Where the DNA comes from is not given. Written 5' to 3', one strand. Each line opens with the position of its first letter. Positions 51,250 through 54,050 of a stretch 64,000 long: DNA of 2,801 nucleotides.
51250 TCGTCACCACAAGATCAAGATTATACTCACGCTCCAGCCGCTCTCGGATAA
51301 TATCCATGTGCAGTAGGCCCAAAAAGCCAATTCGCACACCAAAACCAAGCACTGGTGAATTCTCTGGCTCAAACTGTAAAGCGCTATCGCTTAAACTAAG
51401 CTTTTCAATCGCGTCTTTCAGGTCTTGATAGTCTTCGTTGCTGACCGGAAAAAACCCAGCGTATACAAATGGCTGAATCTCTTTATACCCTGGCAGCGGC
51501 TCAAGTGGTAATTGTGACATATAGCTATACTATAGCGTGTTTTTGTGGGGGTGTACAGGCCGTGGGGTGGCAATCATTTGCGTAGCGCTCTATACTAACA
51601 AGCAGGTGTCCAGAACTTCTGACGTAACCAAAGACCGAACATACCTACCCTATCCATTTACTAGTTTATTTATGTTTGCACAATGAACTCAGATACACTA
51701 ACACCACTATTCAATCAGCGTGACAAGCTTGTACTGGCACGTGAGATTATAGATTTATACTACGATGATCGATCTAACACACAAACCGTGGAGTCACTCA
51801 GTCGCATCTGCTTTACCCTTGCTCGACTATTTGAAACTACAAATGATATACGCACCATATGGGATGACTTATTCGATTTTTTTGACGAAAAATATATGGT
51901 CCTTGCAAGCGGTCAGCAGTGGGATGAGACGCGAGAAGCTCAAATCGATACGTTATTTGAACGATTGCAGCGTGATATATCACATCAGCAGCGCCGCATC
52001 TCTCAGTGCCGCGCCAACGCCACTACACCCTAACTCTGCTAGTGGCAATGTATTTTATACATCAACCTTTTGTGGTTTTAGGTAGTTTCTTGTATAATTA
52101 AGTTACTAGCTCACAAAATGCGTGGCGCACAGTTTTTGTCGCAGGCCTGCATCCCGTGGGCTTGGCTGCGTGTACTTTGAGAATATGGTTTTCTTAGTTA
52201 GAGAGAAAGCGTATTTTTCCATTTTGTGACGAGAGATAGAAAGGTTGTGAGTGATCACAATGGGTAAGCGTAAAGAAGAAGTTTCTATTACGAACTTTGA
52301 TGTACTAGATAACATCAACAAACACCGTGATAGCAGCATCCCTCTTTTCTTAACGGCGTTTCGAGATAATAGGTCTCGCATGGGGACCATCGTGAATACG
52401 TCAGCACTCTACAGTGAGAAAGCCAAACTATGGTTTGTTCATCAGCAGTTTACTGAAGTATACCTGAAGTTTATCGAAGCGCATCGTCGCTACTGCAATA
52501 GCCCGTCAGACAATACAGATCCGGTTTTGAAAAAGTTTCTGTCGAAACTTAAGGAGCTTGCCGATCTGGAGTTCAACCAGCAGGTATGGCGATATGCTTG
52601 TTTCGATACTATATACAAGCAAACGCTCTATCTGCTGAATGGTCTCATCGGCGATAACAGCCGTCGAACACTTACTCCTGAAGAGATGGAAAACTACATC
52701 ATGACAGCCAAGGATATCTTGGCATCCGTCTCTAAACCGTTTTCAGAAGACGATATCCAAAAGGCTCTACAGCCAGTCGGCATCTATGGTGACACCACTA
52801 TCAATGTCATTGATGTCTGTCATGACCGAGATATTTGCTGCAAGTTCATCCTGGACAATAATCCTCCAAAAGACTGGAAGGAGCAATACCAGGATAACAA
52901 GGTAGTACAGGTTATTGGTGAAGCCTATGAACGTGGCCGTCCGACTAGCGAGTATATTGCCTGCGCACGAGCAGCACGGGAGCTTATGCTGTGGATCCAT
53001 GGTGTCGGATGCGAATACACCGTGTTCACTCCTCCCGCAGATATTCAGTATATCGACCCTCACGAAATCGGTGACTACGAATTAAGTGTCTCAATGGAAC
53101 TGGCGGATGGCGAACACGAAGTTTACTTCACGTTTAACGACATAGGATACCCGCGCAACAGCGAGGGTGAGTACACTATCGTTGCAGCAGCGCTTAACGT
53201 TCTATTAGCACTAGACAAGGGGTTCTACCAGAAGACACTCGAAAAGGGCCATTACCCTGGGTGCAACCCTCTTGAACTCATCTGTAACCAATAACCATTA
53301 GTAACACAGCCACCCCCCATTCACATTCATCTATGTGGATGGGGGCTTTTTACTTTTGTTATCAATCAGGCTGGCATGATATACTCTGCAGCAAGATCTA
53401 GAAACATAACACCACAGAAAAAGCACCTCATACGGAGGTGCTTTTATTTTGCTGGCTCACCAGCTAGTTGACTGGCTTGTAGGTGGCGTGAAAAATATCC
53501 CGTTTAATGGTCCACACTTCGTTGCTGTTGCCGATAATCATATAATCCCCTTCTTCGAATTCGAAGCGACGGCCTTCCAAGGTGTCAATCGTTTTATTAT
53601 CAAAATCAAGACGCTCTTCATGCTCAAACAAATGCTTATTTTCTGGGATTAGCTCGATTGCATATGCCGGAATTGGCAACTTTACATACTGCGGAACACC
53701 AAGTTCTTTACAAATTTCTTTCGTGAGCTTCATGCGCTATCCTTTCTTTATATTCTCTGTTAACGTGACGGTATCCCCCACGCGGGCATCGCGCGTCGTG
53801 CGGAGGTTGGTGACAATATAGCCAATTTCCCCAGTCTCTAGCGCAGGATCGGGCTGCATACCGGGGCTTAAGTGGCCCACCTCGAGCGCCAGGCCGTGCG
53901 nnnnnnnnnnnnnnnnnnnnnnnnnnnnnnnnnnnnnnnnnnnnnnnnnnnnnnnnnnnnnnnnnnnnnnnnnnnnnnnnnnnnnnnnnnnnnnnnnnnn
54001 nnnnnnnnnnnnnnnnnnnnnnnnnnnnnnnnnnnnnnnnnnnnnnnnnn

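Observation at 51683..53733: The cargo of the lepA insert is three orphan genes in a convergent, self-terminated layout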

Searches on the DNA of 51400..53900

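Call 31: search_rna_families(source=window, start=51400, end=53900, threshold=evalue, max_evalue=1)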
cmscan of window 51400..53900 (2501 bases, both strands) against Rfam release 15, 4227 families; matches with E-value up to 1: 0.
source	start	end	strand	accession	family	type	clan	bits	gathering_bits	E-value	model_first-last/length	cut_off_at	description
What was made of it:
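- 52086..52259 (+): Conserved 5' block of the cassette slot: TATAAT -10 box, a ~150-nt leader predicted to be structured, and the ribosome-binding site. No Rfam match (call 31).
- On Described structured RNA (Rfam 15), for the 150-nt leader: No match at E up to 1 in 51400-53900 (call 31).
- There is no Rfam family (call 31).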

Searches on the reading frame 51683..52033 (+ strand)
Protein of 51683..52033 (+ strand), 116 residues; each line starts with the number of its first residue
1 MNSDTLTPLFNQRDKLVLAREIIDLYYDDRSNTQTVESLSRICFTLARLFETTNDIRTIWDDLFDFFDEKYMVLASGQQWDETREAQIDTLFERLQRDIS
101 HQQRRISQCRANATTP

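Call 3: search_protein_families(library=pfam, proteins=[window:51683-52033:+], max_evalue=1)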
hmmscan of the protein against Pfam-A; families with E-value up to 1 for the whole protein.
window:51683-52033:+ (116 aa): 0 families

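Call 4: search_protein_families(library=phrogs, proteins=[window:51683-52033:+], max_evalue=1)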
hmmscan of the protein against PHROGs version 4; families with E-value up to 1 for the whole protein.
window:51683-52033:+ (116 aa): 4 families
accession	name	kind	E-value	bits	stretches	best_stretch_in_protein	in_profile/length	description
phrog_26364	-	unknown function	0.027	15.5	1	10-98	19-104/196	-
phrog_32246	-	unknown function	0.04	14.8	0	52-70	2-20/38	-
phrog_24021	-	unknown function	0.13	13.3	1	51-89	17-55/68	-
phrog_16562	-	unknown function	0.19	12.6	1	20-54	27-60/73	-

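Call 6: search_protein_families(library=padloc, proteins=[window:51683-52033:+], max_evalue=1)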
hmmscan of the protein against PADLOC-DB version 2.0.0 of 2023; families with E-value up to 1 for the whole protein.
window:51683-52033:+ (116 aa): 0 families

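Call 7: search_protein_families(library=ncbifam, proteins=[window:51683-52033:+], max_evalue=1)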
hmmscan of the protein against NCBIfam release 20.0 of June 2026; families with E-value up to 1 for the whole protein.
window:51683-52033:+ (116 aa): 1 family
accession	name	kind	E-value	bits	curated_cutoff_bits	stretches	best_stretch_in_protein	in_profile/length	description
NF008328.0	PRK11114.2-2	equivalog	0.22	9.6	1667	1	70-107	617-654/788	cellulose biosynthesis cyclic di-GMP-binding regulatory protein BcsB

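Call 17: find_homologous_proteins(query=window:51683-52030:+, max_evalue=0.001)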
Query window:51683-52030:+ (116 aa): 8 proteins with E <= 0.001 among 30 candidates.
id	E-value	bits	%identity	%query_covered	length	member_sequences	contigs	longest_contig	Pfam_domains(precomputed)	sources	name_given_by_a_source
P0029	3.7e-64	232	95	100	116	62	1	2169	-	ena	-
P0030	2.0e-63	229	92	100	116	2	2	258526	-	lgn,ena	-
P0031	6.1e-63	228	92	100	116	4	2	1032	-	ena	-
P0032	5.9e-52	193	84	100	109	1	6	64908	-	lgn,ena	-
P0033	1.4e-51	191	83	100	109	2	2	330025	-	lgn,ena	-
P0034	6.1e-43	164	93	74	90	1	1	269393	-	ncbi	-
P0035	1.3e-31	127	78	68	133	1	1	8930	-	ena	-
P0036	3.9e-24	103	77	60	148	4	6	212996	-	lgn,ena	-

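Call 38: find_encoding_contigs(protein=P0033, flank=5000, max_places=3)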
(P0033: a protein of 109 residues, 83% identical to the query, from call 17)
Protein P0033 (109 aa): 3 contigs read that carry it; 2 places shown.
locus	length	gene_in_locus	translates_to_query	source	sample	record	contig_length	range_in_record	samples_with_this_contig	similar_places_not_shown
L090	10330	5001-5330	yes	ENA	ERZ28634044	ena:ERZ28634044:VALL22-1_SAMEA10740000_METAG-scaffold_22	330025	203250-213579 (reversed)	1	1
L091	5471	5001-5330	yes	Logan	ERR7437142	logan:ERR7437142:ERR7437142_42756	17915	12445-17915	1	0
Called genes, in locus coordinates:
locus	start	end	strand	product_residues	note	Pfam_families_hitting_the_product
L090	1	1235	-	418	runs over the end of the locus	PF00902:TatC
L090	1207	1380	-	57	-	PF02416:TatA_B_E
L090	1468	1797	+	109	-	-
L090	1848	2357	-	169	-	PF01025:GrpE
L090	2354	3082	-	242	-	PF01628:HrcA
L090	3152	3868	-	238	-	PF00625:Guanylate_kin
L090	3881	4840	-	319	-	PF00679:EFG_C, PF06421:LepA_C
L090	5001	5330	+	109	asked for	-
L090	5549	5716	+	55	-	-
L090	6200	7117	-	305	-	PF00009:GTP_EFTU, PF03144:GTP_EFTU_D2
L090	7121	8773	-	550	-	PF03023:MurJ, PF01554:MatE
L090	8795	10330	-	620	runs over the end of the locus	PF06480:FtsH_ext, PF06068:TIP49 (faint), PF00004:AAA, PF07728:AAA_5 (faint), PF17862:AAA_lid_3, PF01434:Peptidase_M41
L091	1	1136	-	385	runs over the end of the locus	PF00902:TatC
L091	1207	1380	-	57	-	PF02416:TatA_B_E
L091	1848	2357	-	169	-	PF01025:GrpE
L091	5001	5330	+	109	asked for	-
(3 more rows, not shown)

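Call 39: find_encoding_contigs(protein=P0036, flank=5000, max_places=3)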
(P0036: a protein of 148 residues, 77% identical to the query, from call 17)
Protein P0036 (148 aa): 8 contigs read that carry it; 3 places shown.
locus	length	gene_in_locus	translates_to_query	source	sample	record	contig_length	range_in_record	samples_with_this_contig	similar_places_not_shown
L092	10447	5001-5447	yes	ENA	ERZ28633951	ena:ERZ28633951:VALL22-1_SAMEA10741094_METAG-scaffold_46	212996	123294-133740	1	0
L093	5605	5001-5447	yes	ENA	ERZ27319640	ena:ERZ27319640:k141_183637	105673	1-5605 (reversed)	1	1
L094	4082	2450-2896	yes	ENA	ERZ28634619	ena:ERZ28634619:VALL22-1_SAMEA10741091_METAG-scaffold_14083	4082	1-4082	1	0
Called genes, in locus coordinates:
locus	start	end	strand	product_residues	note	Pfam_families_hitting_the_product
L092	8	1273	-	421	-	PF00902:TatC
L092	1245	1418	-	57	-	PF02416:TatA_B_E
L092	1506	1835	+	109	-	-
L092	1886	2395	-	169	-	PF01025:GrpE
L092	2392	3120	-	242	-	PF01628:HrcA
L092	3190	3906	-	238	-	PF00625:Guanylate_kin, PF13671:AAA_33 (weak)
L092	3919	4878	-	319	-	PF00679:EFG_C, PF06421:LepA_C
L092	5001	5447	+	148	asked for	-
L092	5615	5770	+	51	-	-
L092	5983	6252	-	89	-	-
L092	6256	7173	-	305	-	PF00009:GTP_EFTU, PF03144:GTP_EFTU_D2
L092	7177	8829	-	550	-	PF03023:MurJ, PF01554:MatE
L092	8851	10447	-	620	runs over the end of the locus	PF06480:FtsH_ext, PF06068:TIP49 (faint), PF00004:AAA, PF07728:AAA_5 (faint), PF17862:AAA_lid_3, PF01434:Peptidase_M41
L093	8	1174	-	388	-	PF00902:TatC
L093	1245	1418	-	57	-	PF02416:TatA_B_E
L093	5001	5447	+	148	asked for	-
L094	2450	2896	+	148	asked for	-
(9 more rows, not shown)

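Call 82: search_solved_structures(query=window:51683-52030:+, max_evalue=10)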
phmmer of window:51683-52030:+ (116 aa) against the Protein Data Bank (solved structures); distinct sequences matched with E-value up to 10: 2.
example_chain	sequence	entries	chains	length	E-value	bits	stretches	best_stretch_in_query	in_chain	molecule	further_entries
2rfq_A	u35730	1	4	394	1.7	12.5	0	44-79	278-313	3-HSA hydroxylase, oxygenase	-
3afe_A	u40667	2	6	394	1.9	12.3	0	44-80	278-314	Hydroxylase, putative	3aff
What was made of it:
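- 51683..52033 (+): p116: acidic (pI 4.7), soluble protein restricted to this lineage. Always found next to lepA-C and transcribed away from it. No family or PDB match (calls 3, 4, 6, 7, 82).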
